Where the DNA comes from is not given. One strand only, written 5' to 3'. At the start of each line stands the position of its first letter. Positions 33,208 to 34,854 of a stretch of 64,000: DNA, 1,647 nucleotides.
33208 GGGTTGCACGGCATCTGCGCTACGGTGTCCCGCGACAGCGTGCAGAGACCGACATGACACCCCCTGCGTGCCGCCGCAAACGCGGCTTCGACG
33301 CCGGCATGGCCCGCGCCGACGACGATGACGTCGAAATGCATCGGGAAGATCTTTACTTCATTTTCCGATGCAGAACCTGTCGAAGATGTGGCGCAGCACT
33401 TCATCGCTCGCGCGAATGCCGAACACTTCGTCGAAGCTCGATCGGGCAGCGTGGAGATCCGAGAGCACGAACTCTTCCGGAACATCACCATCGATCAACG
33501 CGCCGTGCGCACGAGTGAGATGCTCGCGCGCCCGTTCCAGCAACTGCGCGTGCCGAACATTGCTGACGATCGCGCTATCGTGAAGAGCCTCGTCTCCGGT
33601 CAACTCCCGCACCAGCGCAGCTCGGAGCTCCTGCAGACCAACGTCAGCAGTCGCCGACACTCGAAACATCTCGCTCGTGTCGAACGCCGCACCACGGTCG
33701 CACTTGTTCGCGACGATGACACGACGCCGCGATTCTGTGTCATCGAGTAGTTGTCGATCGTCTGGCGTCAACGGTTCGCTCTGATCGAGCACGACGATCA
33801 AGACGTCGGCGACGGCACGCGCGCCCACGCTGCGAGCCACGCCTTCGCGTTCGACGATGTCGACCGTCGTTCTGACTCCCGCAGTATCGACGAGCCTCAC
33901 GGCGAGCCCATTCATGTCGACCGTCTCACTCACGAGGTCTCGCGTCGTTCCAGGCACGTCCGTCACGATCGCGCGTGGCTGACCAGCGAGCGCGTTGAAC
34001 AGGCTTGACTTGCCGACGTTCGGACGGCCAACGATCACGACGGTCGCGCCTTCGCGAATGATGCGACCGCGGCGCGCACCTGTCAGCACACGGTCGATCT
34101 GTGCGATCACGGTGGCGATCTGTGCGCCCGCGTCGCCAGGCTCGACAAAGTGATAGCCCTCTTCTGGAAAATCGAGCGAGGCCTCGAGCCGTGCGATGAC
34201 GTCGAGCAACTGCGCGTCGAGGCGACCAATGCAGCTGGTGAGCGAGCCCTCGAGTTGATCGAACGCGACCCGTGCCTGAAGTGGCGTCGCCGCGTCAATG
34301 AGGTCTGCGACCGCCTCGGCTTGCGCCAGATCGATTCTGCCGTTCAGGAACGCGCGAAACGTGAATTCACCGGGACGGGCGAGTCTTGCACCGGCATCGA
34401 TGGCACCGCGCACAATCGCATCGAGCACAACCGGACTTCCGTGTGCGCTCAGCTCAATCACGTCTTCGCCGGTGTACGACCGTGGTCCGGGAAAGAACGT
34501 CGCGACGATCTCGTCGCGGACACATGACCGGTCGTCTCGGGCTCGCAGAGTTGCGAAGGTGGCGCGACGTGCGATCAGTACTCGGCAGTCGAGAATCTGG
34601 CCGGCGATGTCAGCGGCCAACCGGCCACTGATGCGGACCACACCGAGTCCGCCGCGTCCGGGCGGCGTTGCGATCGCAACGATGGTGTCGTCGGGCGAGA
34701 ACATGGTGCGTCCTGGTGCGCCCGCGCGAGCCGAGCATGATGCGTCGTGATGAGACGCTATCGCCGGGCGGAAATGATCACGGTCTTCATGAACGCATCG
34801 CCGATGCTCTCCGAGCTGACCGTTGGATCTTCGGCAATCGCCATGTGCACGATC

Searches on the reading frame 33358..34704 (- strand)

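Call 81: search_protein_families(library=pfam, proteins=[window:33358-34704:-], max_evalue=0.00001)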
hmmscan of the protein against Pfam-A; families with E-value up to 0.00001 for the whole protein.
window:33358-34704:- (448 aa): 4 families
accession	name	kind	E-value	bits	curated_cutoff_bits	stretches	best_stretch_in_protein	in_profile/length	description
PF12631.12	MnmE_helical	-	4.9e-48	164.5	40.1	1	126-445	1-211/211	MnmE helical domain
PF10396.14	TrmE_N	-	4.7e-36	124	29.8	1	7-123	1-117/117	GTP-binding protein TrmE N-terminus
PF01926.29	MMR_HSR1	-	7e-27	94.2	21.9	1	221-334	1-113/113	50S ribosome-binding GTPase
PF02421.24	FeoB_N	-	1.5e-12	47.8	27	1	221-309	2-89/156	Ferrous iron transport protein B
